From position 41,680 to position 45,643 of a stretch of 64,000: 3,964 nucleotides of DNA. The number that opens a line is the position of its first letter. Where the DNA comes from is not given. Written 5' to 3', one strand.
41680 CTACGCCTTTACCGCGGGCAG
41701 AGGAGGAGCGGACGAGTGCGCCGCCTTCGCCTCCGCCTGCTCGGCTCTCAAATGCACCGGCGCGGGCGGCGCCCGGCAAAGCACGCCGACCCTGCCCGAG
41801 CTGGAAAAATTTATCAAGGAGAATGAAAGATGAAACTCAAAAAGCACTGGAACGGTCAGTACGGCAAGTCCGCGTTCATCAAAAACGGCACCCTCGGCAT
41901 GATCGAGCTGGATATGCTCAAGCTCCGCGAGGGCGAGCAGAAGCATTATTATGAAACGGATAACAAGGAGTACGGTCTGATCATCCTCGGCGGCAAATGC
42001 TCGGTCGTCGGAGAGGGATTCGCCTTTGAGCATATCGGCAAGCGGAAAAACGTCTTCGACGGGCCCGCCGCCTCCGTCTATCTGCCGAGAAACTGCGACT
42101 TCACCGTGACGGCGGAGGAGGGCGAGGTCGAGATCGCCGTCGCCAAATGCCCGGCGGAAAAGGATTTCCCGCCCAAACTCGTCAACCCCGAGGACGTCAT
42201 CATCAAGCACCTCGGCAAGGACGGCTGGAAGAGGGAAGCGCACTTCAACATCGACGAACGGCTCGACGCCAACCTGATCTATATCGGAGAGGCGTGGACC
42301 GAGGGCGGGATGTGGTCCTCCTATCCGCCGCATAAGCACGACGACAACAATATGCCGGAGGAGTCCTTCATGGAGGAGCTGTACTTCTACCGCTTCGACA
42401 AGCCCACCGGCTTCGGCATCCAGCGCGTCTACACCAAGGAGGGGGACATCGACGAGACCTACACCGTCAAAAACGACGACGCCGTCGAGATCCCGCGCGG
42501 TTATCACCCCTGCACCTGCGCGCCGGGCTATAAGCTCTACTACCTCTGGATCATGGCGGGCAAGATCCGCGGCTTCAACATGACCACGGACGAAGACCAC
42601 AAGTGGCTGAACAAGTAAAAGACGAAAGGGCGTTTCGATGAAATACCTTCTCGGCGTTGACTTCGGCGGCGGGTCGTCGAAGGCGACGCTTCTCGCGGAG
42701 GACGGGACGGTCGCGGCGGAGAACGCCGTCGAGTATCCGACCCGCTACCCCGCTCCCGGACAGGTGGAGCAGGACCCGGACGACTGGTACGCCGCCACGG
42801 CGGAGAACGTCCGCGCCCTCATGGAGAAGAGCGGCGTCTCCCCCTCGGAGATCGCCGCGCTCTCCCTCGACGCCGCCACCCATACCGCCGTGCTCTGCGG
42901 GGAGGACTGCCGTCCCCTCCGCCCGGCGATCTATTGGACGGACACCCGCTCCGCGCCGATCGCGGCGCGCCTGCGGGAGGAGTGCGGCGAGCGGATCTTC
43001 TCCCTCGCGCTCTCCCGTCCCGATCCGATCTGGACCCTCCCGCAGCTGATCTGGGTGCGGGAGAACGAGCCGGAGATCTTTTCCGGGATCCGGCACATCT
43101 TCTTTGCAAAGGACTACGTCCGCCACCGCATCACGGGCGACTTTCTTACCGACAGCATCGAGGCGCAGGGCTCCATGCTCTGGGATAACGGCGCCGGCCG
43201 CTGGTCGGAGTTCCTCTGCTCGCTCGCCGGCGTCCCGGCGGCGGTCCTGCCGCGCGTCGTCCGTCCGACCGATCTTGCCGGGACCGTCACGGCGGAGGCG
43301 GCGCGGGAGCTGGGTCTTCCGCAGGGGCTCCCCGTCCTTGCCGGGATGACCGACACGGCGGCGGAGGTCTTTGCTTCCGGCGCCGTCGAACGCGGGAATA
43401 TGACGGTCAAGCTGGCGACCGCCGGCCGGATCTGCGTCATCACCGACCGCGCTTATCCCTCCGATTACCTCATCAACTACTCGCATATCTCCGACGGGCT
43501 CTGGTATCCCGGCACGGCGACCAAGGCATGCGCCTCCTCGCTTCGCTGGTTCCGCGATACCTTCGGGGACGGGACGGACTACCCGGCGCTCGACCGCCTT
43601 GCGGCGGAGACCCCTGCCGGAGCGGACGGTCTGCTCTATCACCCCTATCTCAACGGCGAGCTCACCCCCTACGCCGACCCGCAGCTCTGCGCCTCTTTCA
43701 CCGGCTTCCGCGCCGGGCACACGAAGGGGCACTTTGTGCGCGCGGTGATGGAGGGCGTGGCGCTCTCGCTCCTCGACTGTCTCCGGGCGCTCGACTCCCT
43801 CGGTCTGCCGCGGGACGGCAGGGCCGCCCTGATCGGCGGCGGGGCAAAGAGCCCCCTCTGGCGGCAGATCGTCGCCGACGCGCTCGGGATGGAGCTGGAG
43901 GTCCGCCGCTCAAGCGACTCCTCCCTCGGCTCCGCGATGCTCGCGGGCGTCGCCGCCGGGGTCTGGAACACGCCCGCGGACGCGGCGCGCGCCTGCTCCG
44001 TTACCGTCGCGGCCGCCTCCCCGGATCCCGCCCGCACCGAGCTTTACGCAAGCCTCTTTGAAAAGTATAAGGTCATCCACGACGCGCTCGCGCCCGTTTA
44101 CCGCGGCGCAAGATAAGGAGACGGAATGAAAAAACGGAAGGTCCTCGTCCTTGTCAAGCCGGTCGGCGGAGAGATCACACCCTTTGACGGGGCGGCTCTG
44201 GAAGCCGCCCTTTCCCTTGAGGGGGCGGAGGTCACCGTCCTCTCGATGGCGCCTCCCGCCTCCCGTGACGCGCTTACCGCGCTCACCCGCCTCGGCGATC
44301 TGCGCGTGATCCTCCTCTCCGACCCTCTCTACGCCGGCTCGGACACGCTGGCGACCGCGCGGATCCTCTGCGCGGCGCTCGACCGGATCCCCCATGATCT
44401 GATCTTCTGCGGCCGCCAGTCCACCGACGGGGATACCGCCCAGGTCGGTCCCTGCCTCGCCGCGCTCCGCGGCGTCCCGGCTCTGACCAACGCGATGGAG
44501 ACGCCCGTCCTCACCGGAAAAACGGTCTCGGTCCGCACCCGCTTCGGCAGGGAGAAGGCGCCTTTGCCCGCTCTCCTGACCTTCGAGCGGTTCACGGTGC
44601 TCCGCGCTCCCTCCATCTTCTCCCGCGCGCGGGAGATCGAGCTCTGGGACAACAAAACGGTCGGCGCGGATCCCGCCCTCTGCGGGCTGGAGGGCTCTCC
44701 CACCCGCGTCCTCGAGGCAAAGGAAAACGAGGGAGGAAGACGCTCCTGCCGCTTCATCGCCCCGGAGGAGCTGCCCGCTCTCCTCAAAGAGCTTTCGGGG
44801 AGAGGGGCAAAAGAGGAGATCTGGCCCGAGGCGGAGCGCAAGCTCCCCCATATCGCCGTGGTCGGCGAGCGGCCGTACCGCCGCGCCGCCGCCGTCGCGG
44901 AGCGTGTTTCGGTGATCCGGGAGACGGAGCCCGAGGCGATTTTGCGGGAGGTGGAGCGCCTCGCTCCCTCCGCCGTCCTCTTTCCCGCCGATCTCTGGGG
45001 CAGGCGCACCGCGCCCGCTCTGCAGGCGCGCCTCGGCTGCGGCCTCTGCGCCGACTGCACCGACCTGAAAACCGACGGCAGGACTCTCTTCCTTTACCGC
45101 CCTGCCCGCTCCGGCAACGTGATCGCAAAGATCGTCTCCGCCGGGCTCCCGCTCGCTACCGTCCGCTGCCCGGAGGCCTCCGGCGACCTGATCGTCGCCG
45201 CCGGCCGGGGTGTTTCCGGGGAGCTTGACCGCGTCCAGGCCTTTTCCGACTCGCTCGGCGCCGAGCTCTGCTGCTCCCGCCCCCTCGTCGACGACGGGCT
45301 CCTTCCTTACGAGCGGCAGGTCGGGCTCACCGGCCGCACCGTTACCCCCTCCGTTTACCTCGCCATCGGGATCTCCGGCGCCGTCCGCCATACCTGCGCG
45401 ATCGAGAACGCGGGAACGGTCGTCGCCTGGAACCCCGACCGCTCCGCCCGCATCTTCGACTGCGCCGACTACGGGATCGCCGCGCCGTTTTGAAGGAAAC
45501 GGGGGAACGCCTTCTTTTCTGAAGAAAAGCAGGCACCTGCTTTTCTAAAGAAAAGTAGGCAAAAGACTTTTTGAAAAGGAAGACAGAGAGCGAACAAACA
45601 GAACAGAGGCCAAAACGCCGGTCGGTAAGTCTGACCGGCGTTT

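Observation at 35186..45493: AraC-linked carbohydrate cluster mixing iolJ/iolC/iolB-like genes with a FucI-like isomerase, FAD oxidase, Fe-S protein, FGGY kinase and fused ETF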

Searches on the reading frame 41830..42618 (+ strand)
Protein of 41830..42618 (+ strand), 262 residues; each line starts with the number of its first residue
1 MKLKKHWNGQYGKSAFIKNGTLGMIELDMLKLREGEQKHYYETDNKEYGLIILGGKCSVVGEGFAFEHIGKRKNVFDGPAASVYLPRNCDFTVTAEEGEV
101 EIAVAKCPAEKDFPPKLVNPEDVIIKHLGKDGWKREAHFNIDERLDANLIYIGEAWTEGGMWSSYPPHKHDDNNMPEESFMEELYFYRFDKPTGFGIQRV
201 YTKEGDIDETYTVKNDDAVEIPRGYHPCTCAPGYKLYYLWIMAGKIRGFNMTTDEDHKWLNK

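Call 4: search_protein_families(library=pfam, proteins=[window:41830-42618:+])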
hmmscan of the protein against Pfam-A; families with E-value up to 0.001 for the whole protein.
window:41830-42618:+ (262 aa): 1 family
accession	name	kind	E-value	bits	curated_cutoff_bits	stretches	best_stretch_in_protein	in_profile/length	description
PF04962.18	KduI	-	2.1e-78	263.7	23.9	1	22-260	25-262/262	KduI/IolB family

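Call 7: search_protein_families(library=ncbifam, proteins=[window:41830-42615:+], max_evalue=0.01)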
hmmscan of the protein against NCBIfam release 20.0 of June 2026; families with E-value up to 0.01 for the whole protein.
window:41830-42615:+ (262 aa): 2 families
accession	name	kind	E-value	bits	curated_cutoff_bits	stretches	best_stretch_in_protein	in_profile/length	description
TIGR04378.1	myo_inos_iolB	equivalog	2.1e-75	253.5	205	1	23-260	11-246/247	5-deoxy-glucuronate isomerase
NF002091.1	PRK00924.1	equivalog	7.9e-05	22.2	250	1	36-249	65-265/277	5-dehydro-4-deoxy-D-glucuronate isomerase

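Call 26: search_solved_structures(query=window:41830-42615:+, max_evalue=0.001)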
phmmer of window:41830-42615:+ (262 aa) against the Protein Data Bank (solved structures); distinct sequences matched with E-value up to 0.001: 1.
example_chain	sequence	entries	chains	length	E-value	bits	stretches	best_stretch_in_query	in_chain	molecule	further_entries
2qjv_A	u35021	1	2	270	1.6e-49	171.9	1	25-261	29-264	Uncharacterized IolB-like protein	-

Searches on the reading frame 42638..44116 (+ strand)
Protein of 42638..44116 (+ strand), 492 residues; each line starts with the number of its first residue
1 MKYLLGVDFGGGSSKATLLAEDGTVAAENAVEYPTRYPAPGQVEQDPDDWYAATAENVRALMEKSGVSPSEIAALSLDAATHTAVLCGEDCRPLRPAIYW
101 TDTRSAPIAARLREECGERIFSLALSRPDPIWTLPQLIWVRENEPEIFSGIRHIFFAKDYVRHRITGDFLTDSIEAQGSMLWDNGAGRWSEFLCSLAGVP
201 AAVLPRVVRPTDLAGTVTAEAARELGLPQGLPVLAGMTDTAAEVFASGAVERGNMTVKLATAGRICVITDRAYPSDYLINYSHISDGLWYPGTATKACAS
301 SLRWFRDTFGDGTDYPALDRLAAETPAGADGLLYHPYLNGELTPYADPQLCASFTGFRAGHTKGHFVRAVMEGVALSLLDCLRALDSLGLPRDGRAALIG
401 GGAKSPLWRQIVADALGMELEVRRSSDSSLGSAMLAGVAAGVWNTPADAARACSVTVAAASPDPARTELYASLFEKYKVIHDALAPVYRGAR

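Call 4: search_protein_families(library=pfam, proteins=[window:42638-44116:+])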
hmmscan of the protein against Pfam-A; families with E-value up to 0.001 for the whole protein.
window:42638-44116:+ (492 aa): 2 families
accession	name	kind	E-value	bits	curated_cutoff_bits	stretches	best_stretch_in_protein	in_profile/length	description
PF00370.27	FGGY_N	-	4.1e-53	180.9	28.8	1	3-245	1-244/245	FGGY family of carbohydrate kinases, N-terminal domain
PF02782.22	FGGY_C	-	3e-27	96.1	27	1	283-440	32-198/198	FGGY family of carbohydrate kinases, C-terminal domain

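Call 7: search_protein_families(library=ncbifam, proteins=[window:42638-44113:+], max_evalue=0.01)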
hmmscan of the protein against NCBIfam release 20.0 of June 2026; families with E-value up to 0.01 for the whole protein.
window:42638-44113:+ (492 aa): 12 families
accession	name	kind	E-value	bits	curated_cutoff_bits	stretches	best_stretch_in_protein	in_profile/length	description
TIGR01312.1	XylB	equivalog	6e-107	358.1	380.25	1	5-480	1-479/481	xylulokinase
NF011601.0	PRK15027.1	equivalog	3.3e-68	230.3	912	1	5-487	3-482/484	xylulokinase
TIGR01314.1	gntK_FGGY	equivalog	6e-60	203.2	648.55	1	3-444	1-454/505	gluconokinase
NF008187.0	PRK10939.1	equivalog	1e-41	143.2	528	1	1-482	3-501/521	autoinducer-2 kinase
TIGR01311.1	glycerol_kin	equivalog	2.8e-40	138.1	590.35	1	2-463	1-476/496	glycerol kinase GlpK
NF003154.0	PRK04123.1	equivalog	3.3e-39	135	428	2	315-484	366-537/554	ribulokinase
NF000756.0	PRK00047.1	subfamily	6.9e-37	126.9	498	1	2-450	5-462/502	glycerol kinase GlpK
TIGR02628.1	fuculo_kin_coli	equivalog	1.2e-33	116.8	470.9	1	65-455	64-457/465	L-fuculokinase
TIGR01315.1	5C_CHO_kinase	subfamily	1.3e-26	93.4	408.7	2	4-245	2-261/541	FGGY family pentulose kinase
TIGR01234.1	L-ribulokinase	equivalog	1e-24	87.2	583.25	1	2-482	1-528/536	ribulokinase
NF007925.0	PRK10640.1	equivalog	6.7e-15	54.5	639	1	4-248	6-246/489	rhamnulokinase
TIGR02627.1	rhamnulo_kin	equivalog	2.4e-12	46.2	527.95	1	70-249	66-241/454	rhamnulokinase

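Call 36: search_solved_structures(query=window:42638-44113:+, max_evalue=1e-30)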
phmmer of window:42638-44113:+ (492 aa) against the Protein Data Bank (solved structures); distinct sequences matched with E-value up to 1e-30: 13.
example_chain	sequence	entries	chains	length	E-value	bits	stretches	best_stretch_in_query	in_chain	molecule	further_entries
2itm_A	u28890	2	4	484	3.3e-62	214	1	5-486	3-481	Xylulose kinase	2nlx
5vm1_A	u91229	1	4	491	7.1e-61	209.7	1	4-484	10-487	Xylulokinase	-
3ifr_A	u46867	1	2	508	3.6e-57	197.4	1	3-490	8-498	Carbohydrate kinase, FGGY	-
3gbt_A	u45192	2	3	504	4.9e-43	150.8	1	1-488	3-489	Gluconate kinase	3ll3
3hz6_A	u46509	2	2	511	7.2e-43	150.3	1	3-440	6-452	Xylulokinase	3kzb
2zf5_O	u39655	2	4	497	2.4e-35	125.4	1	2-451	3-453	Glycerol kinase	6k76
6k78_B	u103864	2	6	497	4.1e-35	124.7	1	2-451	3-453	Glycerol kinase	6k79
6k78_A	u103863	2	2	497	5.6e-35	124.2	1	2-451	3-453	Glycerol kinase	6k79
2dpn_A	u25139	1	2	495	1.1e-32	116.7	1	1-451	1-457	Glycerol kinase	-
5ya0_A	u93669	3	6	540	5e-32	114.5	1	3-484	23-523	Autoinducer-2 kinase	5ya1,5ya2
5gn5_A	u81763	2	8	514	1.6e-31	112.8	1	1-451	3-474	Glycerol kinase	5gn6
3wxi_A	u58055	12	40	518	1.7e-31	112.8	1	1-451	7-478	Glycerol kinase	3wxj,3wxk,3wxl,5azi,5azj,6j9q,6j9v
6ude_A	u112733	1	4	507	3.5e-31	111.7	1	2-446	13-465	Glycerol kinase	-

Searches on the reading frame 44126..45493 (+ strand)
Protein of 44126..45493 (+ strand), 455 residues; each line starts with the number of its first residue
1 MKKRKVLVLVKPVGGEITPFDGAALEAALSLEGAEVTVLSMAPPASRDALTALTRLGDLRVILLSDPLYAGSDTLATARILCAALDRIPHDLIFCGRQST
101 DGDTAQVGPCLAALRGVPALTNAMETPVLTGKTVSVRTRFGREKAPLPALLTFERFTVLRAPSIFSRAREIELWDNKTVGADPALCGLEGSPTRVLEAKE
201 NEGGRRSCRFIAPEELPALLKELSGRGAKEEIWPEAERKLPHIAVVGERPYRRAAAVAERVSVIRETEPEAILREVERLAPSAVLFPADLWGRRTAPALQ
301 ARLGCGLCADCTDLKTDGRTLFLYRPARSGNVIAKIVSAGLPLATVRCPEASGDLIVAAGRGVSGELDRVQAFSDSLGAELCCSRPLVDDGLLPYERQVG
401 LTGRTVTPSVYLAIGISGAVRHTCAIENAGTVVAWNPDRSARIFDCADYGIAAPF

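Call 4: search_protein_families(library=pfam, proteins=[window:44126-45493:+])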
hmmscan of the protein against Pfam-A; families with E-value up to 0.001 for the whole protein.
window:44126-45493:+ (455 aa): 2 families
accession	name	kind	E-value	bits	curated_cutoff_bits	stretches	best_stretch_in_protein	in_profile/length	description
PF01012.27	ETF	-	2.2e-37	129.1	26.7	2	7-161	2-162/181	Electron transfer flavoprotein domain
PF00766.25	ETF_alpha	-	6.8e-24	84.1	27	1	354-426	6-80/81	Electron transfer flavoprotein FAD-binding domain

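Call 7: search_protein_families(library=ncbifam, proteins=[window:44126-45490:+], max_evalue=0.01)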
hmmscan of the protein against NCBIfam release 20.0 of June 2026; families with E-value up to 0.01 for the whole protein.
window:44126-45490:+ (455 aa): 10 families
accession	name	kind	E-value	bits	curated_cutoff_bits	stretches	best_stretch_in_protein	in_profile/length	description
NF042970.1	AcrlCoAredClosAcrA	equivalog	2.4e-29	102.5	600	2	353-453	239-344/360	acryloyl-CoA reductase electron transfer subunit beta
NF040731.1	flavo_sub_EftB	exception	2.3e-27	96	445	1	17-197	33-226/260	electron transfer flavoprotein subunit beta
NF042971.1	AcrlCoAredClosAcrB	equivalog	6.9e-22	77.7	475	1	17-137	34-159/266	acryloyl-CoA reductase electron transfer subunit gamma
NF051845.1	EtFlavAlphaProt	equivalog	1.4e-18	67.1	600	1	349-449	283-382/406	electron transfer flavoprotein subunit alpha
NF002889.0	PRK03363.1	equivalog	1.8e-18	66.9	549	1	354-452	196-297/313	electron transfer flavoprotein subunit alpha/FixB family protein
NF038209.1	mft_etfA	equivalog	4.3e-18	65.7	240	1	364-453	200-289/303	mycofactocin-associated electron transfer flavoprotein alpha subunit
NF008884.0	PRK11916.1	equivalog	2.5e-15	56.6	528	1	356-451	197-295/312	electron transfer flavoprotein subunit alpha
NF002888.0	PRK03359.1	subfamily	1.8e-06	27.5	219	1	16-143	33-166/256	putative electron transfer flavoprotein FixA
NF008998.0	PRK12342.1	equivalog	2.1e-06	27.3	338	1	16-134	32-153/254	electron transfer flavoprotein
NF051844.1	ETFlavBetaProt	equivalog_domain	0.0063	16.1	350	0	21-168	24-171/254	electron transfer flavoprotein subunit beta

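Call 45: search_solved_structures(query=window:44126-45490:+, max_evalue=1e-8, show_alignments=0)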
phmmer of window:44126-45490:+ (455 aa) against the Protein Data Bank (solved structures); distinct sequences matched with E-value up to 1e-8: 19.
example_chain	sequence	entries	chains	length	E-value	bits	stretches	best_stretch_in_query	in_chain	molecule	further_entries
5ol2_A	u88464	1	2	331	1.4e-28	103.4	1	353-452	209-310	Electron transfer flavoprotein large subunit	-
7qh2_A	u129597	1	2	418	8.9e-28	100.8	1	352-452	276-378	Lactate dehydrogenase (NAD(+),ferredoxin) subunit LctC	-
5ol2_B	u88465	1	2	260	2.5e-26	96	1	15-197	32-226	Electron transfer flavoprotein small subunit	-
6fah_A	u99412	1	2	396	8.2e-26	94.3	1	328-452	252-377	Caffeyl-CoA reductase-Etf complex subunit CarE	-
7koe_B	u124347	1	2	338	1.1e-24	90.5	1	353-452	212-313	Electron transfer flavoprotein, alpha subunit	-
4kpu_A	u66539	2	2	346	2.2e-24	89.6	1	356-452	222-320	Electron transfer flavoprotein alpha subunit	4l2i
6fah_B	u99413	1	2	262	2.3e-22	82.9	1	13-198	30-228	Caffeyl-CoA reductase-Etf complex subunit CarD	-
4kpu_B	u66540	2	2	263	2.6e-21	79.5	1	16-198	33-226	Electron transfer flavoprotein alpha/beta-subunit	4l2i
7qh2_B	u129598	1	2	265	7.5e-21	78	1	12-196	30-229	Lactate dehydrogenase (NAD(+),ferredoxin) subunit LctB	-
7koe_A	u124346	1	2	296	9.5e-21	77.6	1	12-217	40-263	Electron transfer flavoprotein, beta subunit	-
1o94_D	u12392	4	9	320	1.1e-20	77.4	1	353-453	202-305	ELECTRON TRANSFER FLAVOPROTEIN ALPHA-SUBUNIT | ELECTRON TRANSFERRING FLAVOPROTEIN ALPHA-SUBUNIT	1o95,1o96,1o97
3clu_D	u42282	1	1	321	2.9e-20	76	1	353-453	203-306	Electron transfer flavoprotein subunit alpha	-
3clt_D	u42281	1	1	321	5.5e-20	75.1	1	353-453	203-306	Electron transfer flavoprotein subunit alpha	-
1efv_A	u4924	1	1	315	6.3e-20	74.9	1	349-453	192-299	ELECTRON TRANSFER FLAVOPROTEIN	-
1t9g_R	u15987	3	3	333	6.6e-20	74.8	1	348-453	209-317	Electron transfer flavoprotein alpha-subunit, mitochondrial | Electron transfer flavoprotein alpha-subunit, mitochondrial precursor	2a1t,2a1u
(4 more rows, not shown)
